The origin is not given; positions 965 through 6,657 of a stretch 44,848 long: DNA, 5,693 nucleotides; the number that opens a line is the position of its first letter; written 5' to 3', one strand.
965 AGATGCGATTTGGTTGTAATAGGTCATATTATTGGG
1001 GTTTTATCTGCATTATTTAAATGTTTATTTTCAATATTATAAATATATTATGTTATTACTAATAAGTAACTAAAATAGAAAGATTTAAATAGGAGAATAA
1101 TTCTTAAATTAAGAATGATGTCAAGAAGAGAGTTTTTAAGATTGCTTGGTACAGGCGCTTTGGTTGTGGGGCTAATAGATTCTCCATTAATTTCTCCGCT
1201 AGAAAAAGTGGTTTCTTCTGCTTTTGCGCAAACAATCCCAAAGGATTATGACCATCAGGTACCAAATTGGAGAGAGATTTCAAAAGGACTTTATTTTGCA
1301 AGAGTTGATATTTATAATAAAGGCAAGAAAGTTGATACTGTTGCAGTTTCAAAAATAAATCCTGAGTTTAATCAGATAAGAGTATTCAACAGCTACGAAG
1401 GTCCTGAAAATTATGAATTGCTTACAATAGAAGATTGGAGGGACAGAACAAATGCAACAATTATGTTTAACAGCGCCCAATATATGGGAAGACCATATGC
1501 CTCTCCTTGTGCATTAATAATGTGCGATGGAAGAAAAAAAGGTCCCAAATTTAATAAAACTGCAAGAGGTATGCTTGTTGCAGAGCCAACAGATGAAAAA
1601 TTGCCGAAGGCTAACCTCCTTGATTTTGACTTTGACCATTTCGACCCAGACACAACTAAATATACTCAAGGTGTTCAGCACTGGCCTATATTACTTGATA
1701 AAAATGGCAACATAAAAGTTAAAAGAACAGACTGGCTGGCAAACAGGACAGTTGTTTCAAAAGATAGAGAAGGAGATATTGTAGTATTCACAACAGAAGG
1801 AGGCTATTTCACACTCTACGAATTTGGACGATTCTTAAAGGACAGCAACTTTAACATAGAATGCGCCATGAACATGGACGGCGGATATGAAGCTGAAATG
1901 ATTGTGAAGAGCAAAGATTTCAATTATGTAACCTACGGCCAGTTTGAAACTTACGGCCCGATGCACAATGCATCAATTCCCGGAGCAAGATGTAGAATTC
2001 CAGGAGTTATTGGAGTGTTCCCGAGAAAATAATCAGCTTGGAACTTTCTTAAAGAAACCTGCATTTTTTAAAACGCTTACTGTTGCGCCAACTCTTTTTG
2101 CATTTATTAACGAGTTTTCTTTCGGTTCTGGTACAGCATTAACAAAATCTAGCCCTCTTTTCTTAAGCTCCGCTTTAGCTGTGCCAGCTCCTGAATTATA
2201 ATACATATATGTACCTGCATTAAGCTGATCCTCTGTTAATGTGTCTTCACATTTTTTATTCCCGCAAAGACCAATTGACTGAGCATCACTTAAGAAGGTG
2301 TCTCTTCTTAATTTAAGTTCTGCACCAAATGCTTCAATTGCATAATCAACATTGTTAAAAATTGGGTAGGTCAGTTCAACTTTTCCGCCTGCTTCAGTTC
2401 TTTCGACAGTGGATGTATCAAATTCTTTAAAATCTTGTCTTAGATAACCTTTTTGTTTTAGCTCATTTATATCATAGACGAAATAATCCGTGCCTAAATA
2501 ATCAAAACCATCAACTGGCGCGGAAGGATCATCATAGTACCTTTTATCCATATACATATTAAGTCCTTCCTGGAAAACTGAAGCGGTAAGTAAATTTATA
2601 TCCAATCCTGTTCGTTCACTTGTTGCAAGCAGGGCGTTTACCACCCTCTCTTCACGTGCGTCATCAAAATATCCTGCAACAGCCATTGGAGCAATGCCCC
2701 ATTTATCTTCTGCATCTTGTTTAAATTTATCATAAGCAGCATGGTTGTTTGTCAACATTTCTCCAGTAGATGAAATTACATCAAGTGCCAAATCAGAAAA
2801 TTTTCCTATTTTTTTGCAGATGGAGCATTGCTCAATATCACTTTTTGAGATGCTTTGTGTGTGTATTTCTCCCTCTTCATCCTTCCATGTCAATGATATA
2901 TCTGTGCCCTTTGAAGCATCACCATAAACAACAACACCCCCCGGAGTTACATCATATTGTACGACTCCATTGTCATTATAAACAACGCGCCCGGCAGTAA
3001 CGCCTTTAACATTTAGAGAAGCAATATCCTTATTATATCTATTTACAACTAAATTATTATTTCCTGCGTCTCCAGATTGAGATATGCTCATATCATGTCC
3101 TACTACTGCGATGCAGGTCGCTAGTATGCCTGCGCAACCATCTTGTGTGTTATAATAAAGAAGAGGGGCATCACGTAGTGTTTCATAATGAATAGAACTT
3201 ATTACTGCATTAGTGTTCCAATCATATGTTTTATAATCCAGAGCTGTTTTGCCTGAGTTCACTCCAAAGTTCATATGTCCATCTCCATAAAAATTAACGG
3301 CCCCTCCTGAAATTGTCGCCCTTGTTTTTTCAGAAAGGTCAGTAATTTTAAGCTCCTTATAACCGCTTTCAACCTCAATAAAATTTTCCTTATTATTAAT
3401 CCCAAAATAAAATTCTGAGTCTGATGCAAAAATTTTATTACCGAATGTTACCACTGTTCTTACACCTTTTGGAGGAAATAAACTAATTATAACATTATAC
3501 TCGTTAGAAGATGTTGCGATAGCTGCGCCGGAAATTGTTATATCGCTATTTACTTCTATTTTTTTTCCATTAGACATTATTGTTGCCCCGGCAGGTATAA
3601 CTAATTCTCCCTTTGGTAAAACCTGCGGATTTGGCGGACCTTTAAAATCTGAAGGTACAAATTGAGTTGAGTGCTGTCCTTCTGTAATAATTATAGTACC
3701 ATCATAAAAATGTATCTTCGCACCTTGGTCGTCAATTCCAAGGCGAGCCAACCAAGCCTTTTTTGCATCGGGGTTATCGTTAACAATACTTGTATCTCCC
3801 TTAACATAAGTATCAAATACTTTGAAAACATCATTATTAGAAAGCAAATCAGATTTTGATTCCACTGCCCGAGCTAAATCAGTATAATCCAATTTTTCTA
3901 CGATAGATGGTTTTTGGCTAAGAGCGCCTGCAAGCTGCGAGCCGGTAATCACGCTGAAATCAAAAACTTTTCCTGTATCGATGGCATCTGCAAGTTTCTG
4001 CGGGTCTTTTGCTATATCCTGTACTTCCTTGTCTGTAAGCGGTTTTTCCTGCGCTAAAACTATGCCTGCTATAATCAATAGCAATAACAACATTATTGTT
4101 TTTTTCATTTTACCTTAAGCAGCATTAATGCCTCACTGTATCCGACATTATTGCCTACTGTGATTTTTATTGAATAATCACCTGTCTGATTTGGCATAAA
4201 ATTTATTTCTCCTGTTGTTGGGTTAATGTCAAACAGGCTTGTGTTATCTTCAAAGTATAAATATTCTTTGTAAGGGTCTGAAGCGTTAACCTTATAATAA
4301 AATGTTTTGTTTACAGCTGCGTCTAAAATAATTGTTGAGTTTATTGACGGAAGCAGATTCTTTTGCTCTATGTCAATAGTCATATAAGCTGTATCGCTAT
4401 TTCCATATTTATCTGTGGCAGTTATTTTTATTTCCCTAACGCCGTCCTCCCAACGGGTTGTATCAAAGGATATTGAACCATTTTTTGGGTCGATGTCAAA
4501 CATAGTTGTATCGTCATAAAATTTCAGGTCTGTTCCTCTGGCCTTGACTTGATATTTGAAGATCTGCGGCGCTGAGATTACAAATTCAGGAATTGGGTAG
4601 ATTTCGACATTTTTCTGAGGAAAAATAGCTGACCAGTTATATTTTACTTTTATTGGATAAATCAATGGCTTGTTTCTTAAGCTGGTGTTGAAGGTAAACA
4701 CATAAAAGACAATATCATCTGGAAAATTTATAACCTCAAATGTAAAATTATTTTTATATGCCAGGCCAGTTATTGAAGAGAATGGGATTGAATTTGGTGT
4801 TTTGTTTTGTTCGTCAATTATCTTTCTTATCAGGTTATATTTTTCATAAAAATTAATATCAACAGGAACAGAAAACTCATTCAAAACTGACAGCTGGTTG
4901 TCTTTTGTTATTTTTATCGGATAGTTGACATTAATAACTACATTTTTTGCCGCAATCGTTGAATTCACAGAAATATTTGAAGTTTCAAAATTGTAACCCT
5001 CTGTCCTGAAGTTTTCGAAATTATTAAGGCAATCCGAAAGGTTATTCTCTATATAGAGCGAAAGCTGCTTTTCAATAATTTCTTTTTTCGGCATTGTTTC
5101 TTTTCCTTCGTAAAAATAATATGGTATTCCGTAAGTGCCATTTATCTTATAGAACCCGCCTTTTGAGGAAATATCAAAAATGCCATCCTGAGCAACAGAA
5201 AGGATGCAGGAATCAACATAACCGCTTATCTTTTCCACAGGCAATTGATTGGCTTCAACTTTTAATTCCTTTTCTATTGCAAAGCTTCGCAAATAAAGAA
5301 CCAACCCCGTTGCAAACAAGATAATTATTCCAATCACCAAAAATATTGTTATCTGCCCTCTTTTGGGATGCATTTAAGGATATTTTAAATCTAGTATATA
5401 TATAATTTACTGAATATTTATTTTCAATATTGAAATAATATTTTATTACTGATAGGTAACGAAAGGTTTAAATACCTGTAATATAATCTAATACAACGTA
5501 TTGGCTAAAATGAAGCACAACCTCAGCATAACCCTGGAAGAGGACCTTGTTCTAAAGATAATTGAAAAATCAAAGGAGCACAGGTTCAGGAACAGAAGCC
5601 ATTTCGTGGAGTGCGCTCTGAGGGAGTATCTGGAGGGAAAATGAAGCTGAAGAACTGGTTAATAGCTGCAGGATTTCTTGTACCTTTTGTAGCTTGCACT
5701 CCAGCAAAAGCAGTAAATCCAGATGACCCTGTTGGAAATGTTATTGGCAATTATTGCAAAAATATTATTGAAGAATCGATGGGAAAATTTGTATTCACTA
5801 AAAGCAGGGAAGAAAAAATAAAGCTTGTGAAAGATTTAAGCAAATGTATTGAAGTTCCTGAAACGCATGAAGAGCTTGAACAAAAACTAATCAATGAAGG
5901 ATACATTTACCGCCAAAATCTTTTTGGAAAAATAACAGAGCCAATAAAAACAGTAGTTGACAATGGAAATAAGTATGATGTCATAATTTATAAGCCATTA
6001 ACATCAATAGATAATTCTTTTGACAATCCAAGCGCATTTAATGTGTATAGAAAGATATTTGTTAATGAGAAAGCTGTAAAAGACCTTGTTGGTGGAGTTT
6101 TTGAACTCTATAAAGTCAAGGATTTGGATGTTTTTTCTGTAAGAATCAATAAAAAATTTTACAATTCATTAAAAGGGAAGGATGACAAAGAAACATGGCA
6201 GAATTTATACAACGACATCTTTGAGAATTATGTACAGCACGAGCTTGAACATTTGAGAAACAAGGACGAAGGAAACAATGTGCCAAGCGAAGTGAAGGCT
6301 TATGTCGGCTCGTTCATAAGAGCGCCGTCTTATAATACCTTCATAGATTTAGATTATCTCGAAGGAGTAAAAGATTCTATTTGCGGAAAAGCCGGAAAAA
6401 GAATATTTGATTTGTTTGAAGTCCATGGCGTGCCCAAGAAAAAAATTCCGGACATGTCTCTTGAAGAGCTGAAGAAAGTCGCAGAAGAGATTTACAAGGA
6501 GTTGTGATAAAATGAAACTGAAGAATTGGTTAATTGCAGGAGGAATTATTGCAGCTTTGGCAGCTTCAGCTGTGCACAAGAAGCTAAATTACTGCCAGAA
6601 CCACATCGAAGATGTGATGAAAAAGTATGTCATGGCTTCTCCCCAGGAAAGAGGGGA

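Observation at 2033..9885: Duplicated two-gene surface modules: a class III signal-peptide protein translationally coupled to a large secreted protein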

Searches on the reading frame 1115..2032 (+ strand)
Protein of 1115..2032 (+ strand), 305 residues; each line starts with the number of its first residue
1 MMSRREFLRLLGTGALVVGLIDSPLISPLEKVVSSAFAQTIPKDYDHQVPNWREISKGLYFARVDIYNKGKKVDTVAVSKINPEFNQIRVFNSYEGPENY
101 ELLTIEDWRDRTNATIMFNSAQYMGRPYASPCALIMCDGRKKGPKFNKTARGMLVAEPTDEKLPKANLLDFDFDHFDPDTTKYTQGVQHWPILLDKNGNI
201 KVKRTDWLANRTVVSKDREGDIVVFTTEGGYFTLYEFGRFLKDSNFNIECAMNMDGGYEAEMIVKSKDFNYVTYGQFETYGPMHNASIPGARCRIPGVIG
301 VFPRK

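Call 5: search_protein_families(library=pfam, proteins=[window:1115-2032:+], max_evalue=1)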
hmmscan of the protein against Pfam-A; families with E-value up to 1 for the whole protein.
window:1115-2032:+ (305 aa): 2 families
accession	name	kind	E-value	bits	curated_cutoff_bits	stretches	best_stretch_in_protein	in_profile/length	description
PF09992.14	NAGPA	-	2.3e-13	51.2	25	1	171-272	59-154/169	Phosphodiester glycosidase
PF08200.17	Phage_1_1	-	0.089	13.7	21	1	139-153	19-33/40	Bacteriophage 1.1 Protein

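Call 9: search_protein_families(library=ncbifam, proteins=[window:1115-2032:+], max_evalue=1)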
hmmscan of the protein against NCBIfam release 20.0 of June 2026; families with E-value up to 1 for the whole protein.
window:1115-2032:+ (305 aa): 1 family
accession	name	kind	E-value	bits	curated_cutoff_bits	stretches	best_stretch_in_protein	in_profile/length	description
TIGR01409.1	TAT_signal_seq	domain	0.028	14.8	16.7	1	3-21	2-20/29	twin-arginine translocation signal domain-containing protein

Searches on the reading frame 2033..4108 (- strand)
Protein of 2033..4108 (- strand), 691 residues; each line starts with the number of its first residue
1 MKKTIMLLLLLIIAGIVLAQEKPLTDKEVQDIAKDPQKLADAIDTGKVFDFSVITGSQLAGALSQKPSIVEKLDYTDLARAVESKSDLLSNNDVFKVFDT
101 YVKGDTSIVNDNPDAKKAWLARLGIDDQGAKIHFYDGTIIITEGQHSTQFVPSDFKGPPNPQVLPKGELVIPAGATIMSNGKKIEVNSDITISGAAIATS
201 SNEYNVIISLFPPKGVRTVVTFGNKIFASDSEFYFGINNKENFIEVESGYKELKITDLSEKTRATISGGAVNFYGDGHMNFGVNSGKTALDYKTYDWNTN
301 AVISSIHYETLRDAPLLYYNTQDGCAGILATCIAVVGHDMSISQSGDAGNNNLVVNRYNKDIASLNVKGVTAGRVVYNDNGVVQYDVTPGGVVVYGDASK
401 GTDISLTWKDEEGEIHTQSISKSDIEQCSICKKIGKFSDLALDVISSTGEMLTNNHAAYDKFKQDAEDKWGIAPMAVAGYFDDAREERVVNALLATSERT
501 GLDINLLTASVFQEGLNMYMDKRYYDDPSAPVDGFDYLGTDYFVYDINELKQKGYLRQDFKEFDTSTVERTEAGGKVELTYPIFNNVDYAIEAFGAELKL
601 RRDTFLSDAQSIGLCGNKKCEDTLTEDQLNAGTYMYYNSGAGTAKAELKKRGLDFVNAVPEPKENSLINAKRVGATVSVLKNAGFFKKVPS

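Call 5: search_protein_families(library=pfam, proteins=[window:2033-4108:-], max_evalue=1)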
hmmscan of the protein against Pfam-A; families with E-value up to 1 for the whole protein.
window:2033-4108:- (691 aa): 0 families

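Call 9: search_protein_families(library=ncbifam, proteins=[window:2033-4108:-], max_evalue=1)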
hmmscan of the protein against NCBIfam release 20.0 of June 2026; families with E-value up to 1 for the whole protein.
window:2033-4108:- (691 aa): 1 family
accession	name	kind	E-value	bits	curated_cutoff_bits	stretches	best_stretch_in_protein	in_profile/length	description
TIGR00161.1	TIGR00161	hypoth_equivalog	0.047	13.4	199.25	1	184-250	80-143/239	proteasome assembly chaperone family protein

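Call 10: search_solved_structures(query=window:2033-4108:-, max_evalue=1)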
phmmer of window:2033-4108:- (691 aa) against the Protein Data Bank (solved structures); distinct sequences matched with E-value up to 1: 1.
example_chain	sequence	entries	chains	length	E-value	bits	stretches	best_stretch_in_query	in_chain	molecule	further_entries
5b3d_A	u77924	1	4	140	0.76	11.1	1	49-102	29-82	Flagella synthesis protein FlgN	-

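Call 41: find_homologous_proteins(query=window:2033-4108:-, max_evalue=0.001)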
Query window:2033-4108:- (691 aa): 1 proteins with E <= 0.001 among 8000 candidates.
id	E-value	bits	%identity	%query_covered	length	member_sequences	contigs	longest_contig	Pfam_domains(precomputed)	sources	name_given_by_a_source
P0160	0.0e+0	1551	100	100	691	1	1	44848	-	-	-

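Call 59: search_protein_families(library=phrogs, proteins=[window:2033-4108:-], max_evalue=1)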
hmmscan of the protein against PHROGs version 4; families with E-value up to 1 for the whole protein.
window:2033-4108:- (691 aa): 2 families
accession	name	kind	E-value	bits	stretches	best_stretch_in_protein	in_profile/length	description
phrog_3479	-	unknown function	0.12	13.5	1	263-311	33-79/134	-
phrog_9568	-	unknown function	0.27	12.5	1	395-427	28-58/61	-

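Call 73: predict_structure(protein=window:2033-4108:-)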
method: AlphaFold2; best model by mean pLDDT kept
length: 691 residues; sequences in the alignment: 1
mean_pLDDT: 40.5   pTM: 0.28
mean pLDDT of the five models: 40.5, 34.9, 33.6, 33.5, 30.8
residues with pLDDT >= 90: 2; 70-90: 42; 50-70: 126; < 50: 521
segments of 3 or more residues with pLDDT < 50: 85-92, 134-139, 143-546, 564-595, 626-628, 630-691
pLDDT, mean of each block of 10 residues (from residue 1): 65 58 81 88 81 70 72 62 50 52 54 60 54 50 44 34 34 35 34 32 28 30 28 26 26 27 23 22 22 23 25 28 33 29 23 24 27 30 37 38 43 45 39 32 31 35 38 29 32 35 33 34 35 31 46 56 40 37 39 50 57 59 53 43 36 26 31 37 38 32
secondary structure, 60 per line:
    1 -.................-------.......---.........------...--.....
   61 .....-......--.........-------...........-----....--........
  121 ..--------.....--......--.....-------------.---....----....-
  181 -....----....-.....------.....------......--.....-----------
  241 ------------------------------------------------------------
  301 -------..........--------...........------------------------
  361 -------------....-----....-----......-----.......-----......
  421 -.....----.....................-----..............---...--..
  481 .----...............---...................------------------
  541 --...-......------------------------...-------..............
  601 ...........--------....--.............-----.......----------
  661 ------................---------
elements in order (helices of 4 or more, strands of 3 or more residues): H2-18 H26-32 H36-44 H56-65 H67-72 H75-83 H91-101 H107-110 H113-122 E131-135 E138-143 E146-150 E168-171 E176-179 E182-185 E190-193 E195-199 E206-210 E217-222 E225-229 H308-317 H326-336 E374-377 E383-386 E392-397 E403-409 E415-420 H422-426 H431-451 H457-470 H486-500 H504-522 E543-545 H547-552 E577-579 H587-611 H620-623 H626-638 H644-650 H667-682

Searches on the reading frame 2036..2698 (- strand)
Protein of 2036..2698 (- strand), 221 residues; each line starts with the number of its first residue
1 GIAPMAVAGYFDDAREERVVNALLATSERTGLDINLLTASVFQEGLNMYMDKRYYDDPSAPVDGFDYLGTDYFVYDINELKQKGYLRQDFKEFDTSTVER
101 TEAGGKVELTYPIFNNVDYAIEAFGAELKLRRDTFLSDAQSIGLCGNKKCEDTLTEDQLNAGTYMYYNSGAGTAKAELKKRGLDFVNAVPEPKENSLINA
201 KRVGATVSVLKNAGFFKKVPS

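Call 60: search_solved_structures(query=window:2036-2698:-, max_evalue=10, show_alignments=2)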
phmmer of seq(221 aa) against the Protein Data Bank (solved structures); distinct sequences matched with E-value up to 10: 0.

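Call 61: search_protein_families(library=pfam, proteins=[window:2036-2698:-], max_evalue=10)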
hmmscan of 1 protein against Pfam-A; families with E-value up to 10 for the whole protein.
seq(221 aa): 1 family
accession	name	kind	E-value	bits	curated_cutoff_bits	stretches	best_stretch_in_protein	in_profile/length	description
PF25296.1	Decapeptide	-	0.015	15.6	45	0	75-104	22-51/74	Decapeptide repeat region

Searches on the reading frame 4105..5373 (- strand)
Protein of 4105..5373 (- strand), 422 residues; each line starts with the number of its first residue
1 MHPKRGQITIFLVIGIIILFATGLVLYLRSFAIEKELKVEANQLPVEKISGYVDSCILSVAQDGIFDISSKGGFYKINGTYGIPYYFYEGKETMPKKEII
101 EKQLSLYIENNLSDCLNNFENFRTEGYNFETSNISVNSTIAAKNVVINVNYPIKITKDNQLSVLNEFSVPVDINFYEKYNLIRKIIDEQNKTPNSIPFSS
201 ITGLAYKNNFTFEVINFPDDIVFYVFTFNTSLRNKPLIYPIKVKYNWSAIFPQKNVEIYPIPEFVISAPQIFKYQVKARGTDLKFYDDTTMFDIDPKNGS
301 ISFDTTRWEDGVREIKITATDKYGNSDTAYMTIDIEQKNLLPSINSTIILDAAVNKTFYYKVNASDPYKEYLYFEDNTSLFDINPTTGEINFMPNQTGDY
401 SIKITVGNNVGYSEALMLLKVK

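Call 5: search_protein_families(library=pfam, proteins=[window:4105-5373:-], max_evalue=1)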
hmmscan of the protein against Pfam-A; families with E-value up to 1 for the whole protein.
window:4105-5373:- (422 aa): 8 families
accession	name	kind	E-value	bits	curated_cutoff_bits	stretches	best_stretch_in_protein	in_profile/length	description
PF05345.18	He_PIG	-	0.00061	20.6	24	0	294-335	54-95/96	Putative Ig domain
PF00801.26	PKD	-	0.0058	17.1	23.5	1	364-415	26-74/80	PKD domain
PF19077.6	Big_13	-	0.0072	17.2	27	1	297-333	60-100/102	Bacterial Ig-like domain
PF24908.1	Ig_SIBA-E_2nd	-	0.023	15.3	27.8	1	362-409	20-75/117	Integrin beta-like protein A-E, second Ig-like domain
PF23616.1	Ig_GEX2_N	-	0.039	14.5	27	1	347-408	33-93/105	GEX2 N-terminal Ig-like domain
PF07042.17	TrfA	-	0.12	11.9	22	0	377-408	33-63/282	TrfA protein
PF03413.25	PepSY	-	0.19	12.5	24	0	347-390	21-56/60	Peptidase propeptide and YPEB domain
PF17963.7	Big_9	-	0.58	11.5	23.6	0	297-333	52-88/89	Bacterial Ig domain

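Call 9: search_protein_families(library=ncbifam, proteins=[window:4105-5373:-], max_evalue=1)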
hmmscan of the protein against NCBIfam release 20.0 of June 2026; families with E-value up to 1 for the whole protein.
window:4105-5373:- (422 aa): 3 families
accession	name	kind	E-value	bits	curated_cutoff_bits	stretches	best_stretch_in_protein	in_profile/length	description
TIGR04225.1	CshA_fibril_rpt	repeat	0.003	18.3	60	0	288-333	56-102/104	fibrillar adhesin CshA-type repeat protein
NF038186.1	YPDG_rpt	domain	0.57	11.2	40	0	291-333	52-96/98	YPDG domain-containing protein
NF047446.1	barrel_OmpL47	domain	0.73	10.3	40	0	306-328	38-60/68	OmpL47-type beta-barrel domain-containing protein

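Call 59: search_protein_families(library=phrogs, proteins=[window:4105-5373:-], max_evalue=1)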
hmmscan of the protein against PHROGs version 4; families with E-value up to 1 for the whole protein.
window:4105-5373:- (422 aa): 0 families

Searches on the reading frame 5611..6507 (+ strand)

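Call 5: search_protein_families(library=pfam, proteins=[window:5611-6507:+], max_evalue=1)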
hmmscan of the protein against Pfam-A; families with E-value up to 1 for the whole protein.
window:5611-6507:+ (298 aa): 1 family
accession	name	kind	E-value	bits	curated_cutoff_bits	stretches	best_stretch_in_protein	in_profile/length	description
PF14278.11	TetR_C_8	-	0.11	13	26.1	1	178-237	15-71/103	Transcriptional regulator C-terminal region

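Call 9: search_protein_families(library=ncbifam, proteins=[window:5611-6507:+], max_evalue=1)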
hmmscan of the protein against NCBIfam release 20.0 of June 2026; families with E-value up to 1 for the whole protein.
window:5611-6507:+ (298 aa): 1 family
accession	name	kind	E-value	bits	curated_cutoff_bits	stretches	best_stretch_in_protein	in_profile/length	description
TIGR01700.1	PNPH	equivalog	0.12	11.8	293.35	1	145-253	77-182/249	purine nucleoside phosphorylase I, inosine and guanosine-specific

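Call 59: search_protein_families(library=phrogs, proteins=[window:5611-6507:+], max_evalue=1)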
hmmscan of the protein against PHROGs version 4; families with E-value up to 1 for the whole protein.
window:5611-6507:+ (298 aa): 2 families
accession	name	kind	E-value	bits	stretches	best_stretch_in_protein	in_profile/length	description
phrog_11947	-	unknown function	0.29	12.2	1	184-209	65-90/100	-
phrog_3562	-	unknown function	0.7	11.4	0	197-232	27-62/63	-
